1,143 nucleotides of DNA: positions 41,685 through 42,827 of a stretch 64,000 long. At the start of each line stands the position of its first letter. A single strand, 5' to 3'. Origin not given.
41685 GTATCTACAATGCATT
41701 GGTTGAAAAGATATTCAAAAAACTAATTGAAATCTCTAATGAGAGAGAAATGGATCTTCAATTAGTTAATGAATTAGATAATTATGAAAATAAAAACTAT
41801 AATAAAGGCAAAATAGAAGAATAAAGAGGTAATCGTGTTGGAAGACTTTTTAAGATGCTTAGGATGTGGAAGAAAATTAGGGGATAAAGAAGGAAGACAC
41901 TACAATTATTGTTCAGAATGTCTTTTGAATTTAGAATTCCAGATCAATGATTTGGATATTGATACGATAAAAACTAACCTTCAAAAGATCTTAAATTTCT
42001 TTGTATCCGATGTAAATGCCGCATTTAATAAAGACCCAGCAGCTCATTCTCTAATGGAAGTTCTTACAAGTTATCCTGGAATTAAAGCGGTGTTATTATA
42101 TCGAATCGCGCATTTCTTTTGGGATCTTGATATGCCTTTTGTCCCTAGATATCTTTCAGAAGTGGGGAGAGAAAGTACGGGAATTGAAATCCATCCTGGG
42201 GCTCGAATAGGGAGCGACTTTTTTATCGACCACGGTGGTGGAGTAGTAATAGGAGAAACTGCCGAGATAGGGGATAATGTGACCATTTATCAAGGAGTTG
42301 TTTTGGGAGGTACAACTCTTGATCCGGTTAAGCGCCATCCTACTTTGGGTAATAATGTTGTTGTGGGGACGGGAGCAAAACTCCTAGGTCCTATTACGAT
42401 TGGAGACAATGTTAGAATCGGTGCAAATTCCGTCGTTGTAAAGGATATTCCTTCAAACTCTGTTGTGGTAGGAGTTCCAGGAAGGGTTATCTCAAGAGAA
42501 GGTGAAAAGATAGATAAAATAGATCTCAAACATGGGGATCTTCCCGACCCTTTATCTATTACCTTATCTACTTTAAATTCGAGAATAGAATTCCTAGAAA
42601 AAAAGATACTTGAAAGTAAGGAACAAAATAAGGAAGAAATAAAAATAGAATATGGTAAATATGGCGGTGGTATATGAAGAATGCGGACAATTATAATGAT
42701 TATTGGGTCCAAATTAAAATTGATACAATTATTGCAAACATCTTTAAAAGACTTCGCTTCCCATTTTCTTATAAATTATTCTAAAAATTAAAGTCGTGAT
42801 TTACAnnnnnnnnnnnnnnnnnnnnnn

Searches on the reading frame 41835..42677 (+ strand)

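Call 36: search_protein_families(library=pfam, proteins=[window:41835-42677:+], max_evalue=0.001)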
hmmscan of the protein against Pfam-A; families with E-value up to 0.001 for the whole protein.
window:41835-42677:+ (280 aa): 3 families
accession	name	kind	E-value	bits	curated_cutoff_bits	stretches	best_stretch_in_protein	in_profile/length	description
PF00132.30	Hexapep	-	1.3e-14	53.6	27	2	168-201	1-34/36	Bacterial transferase hexapeptide (six repeats)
PF25084.1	LbH_EIF2B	-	0.00022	21.6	54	1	121-200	26-104/105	EIF2B subunit epsilon LbH domain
PF14602.12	Hexapep_2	-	0.00057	20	27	0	186-201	1-16/34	Hexapeptide repeat of succinyl-transferase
